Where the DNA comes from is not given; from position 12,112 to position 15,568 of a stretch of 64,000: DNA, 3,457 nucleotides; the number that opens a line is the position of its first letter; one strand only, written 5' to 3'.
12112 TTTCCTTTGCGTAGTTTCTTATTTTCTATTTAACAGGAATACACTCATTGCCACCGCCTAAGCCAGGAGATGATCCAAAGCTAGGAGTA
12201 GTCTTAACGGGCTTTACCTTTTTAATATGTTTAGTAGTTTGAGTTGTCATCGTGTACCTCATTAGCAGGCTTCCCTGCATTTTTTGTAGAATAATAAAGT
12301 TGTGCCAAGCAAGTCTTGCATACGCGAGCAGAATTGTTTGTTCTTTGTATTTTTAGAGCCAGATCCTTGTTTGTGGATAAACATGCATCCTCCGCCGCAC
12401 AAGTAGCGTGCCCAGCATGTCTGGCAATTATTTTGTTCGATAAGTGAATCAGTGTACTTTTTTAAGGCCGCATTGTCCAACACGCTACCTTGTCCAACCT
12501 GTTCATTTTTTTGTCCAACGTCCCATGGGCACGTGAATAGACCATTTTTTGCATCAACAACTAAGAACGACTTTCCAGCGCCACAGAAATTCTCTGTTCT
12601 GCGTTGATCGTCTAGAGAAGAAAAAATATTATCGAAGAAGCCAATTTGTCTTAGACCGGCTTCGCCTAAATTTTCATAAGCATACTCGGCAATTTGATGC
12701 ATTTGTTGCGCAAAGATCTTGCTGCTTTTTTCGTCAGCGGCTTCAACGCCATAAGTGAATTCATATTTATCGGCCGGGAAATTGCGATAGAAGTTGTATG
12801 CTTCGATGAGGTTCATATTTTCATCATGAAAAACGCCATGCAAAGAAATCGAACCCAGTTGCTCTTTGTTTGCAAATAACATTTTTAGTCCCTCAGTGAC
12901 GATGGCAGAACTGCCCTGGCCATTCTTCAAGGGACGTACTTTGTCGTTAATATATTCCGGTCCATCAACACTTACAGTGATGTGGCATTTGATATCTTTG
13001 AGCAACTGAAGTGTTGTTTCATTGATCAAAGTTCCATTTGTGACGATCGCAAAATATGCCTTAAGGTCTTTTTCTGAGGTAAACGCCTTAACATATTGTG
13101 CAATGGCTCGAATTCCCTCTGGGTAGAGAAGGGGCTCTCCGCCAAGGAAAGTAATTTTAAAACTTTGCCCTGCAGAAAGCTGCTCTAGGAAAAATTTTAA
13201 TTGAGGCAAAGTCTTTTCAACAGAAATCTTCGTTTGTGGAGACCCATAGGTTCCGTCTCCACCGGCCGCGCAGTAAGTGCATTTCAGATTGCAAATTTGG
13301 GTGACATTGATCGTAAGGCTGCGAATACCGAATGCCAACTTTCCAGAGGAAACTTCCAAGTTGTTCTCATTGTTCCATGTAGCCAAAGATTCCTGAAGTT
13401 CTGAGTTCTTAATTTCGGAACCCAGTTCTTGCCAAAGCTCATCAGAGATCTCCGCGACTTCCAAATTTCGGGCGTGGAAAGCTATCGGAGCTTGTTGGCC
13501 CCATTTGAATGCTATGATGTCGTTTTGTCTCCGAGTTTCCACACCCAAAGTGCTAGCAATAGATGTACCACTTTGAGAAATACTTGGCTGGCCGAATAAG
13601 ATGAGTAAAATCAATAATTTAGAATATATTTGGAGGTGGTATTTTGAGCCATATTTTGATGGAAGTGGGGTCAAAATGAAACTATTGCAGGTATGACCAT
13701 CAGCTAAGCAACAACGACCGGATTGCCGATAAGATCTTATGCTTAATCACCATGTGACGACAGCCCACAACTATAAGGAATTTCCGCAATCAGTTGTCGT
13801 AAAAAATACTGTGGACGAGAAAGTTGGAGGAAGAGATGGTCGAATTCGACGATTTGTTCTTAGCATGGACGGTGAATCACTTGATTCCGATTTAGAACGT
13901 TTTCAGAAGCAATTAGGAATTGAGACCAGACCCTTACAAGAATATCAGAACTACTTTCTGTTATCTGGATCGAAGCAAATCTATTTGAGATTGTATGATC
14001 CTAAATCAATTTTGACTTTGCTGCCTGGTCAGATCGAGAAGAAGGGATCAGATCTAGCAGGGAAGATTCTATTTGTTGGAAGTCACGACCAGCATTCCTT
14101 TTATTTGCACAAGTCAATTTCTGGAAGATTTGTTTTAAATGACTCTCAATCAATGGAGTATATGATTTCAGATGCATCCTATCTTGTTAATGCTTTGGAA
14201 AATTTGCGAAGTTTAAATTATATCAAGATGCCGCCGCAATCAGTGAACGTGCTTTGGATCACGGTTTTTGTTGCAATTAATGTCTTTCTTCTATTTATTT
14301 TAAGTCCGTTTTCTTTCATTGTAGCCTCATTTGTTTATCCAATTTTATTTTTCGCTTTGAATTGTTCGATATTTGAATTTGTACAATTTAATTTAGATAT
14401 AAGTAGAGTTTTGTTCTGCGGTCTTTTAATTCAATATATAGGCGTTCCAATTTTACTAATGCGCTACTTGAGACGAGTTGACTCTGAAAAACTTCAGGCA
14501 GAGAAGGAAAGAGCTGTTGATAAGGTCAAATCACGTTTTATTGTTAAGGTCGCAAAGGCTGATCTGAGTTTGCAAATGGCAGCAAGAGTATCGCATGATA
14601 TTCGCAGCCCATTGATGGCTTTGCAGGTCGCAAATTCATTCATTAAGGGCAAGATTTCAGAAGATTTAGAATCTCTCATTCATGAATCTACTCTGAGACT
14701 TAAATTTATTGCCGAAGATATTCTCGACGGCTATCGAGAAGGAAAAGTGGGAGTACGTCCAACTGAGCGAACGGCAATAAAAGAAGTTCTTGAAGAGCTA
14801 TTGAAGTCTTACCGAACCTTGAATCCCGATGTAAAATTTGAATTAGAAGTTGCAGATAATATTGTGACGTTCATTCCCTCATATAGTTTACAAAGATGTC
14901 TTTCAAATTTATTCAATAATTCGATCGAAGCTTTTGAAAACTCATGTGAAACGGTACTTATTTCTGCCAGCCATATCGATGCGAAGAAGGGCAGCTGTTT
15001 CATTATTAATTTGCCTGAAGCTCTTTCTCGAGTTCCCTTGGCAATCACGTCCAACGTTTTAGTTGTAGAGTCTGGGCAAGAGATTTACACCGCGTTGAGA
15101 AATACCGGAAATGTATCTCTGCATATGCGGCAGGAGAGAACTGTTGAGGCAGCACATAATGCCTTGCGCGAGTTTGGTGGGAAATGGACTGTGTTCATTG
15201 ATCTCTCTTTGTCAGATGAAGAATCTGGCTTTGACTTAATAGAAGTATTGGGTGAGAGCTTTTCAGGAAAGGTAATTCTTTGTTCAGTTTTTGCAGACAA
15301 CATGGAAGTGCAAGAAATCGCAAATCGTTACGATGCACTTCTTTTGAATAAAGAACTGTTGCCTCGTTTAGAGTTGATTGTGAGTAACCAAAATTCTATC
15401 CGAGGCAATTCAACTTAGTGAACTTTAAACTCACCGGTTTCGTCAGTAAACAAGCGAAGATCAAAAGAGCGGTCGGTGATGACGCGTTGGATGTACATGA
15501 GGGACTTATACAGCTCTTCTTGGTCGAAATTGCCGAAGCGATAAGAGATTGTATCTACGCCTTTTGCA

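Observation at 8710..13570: Candidate RiPP-based peptide signalling operon: radical SAM maturase, hidden 37-aa peptide, CHASE2 kinase and sigma54 activator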

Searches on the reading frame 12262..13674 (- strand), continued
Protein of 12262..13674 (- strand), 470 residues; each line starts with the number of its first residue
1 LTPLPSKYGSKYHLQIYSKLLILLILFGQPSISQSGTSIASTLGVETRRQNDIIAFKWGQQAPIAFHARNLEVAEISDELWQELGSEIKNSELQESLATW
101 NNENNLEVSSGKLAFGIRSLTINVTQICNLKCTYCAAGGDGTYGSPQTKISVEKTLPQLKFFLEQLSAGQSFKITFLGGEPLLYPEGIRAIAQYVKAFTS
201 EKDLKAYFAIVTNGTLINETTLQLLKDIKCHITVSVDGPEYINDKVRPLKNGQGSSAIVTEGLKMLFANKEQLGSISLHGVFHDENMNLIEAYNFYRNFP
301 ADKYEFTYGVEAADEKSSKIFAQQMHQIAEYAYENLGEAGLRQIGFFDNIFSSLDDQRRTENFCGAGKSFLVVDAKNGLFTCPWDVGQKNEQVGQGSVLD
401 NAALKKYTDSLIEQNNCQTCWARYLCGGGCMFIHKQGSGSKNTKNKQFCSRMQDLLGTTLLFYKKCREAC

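Call 88: find_encoding_contigs(protein=P0267, flank=4000, max_places=2)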
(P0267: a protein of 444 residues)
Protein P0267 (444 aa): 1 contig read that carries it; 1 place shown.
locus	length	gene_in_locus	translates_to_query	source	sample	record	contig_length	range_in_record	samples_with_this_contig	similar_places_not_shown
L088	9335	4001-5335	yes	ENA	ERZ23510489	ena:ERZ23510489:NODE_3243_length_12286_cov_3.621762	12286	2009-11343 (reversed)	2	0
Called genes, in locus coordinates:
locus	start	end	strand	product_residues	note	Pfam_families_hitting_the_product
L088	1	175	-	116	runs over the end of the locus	PF02635:DsrE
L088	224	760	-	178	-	PF02635:DsrE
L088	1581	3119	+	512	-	PF13541:ChlI, PF05496:RuvB_N (faint), PF00158:Sigma54_activat (faint), PF00493:MCM (faint), PF01078:Mg_chelatase, PF07724:AAA_2 (faint), PF07728:AAA_5, PF13335:Mg_chelatase_C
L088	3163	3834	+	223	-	PF00072:Response_reg (weak), PF00196:GerE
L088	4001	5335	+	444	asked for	PF13353:Fer4_12, PF04055:Radical_SAM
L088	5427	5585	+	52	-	-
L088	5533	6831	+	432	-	-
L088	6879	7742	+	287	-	-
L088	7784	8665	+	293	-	PF13476:AAA_23 (weak), PF00005:ABC_tran, PF02463:SMC_N (faint), PF13304:AAA_21 (faint)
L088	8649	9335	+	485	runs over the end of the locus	-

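Call 89: find_encoding_contigs(protein=P0265, flank=4000, max_places=2)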
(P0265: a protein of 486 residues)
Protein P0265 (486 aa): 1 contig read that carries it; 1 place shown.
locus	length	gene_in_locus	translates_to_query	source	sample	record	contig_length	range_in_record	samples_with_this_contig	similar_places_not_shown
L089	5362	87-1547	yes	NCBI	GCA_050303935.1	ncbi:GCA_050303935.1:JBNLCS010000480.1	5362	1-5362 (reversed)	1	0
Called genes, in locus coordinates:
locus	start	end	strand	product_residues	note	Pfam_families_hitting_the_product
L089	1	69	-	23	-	?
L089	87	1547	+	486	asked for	PF04055:Radical_SAM, PF13353:Fer4_12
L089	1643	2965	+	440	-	-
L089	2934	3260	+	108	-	-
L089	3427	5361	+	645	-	?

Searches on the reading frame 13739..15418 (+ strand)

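Call 4: search_protein_families(library=pfam, proteins=[window:13739-15418:+], max_evalue=0.01)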
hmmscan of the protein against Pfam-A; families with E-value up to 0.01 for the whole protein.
window:13739-15418:+ (559 aa): 1 family
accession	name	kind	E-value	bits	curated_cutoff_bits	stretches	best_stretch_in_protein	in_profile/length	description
PF00512.31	HisKA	-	1e-05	25.9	26.9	1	279-330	4-59/66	His Kinase A (phospho-acceptor) domain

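Call 5: search_protein_families(library=ncbifam, proteins=[window:13739-15418:+], max_evalue=0.01)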
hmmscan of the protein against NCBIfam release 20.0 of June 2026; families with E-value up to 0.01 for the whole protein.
window:13739-15418:+ (559 aa): 10 families
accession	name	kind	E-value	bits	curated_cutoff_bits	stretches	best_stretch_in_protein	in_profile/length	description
NF007004.0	PRK09467.1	equivalog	9.5e-06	24.7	415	1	270-397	226-348/440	two-component system sensor histidine kinase EnvZ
NF008468.0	PRK11360.1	equivalog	2.7e-05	22.7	646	1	280-412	399-534/616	two-component system sensor histidine kinase AtoS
NF008312.0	PRK11100.1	equivalog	6.3e-05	22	356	1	283-411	262-396/477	two-component system sensor histidine kinase CreC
NF047497.1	HK_LIC_12097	equivalog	0.00052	18.8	500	1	305-409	186-290/367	LIC_12097 family sensor histidine kinase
TIGR01386.1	cztS_silS_copS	subfamily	0.00058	19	292.55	1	280-406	244-377/457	heavy metal sensor histidine kinase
NF007898.0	PRK10604.1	equivalog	0.0006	19.1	478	1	279-407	214-343/433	two-component system sensor histidine kinase RstB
NF046044.1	PnpS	equivalog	0.00082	18.5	400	1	281-410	174-311/390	two-component system histidine kinase PnpS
NF045900.1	HisKinCpxALeg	equivalog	0.0012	17.7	800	1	282-418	236-377/451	two-component system sensor histidine kinase CpxA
NF007007.0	PRK09470.1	equivalog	0.0022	17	486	1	282-394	250-366/463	envelope stress sensor histidine kinase CpxA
TIGR02966.1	phoR_proteo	equivalog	0.0048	15.9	334.2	1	281-402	118-248/333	phosphate regulon sensor histidine kinase PhoR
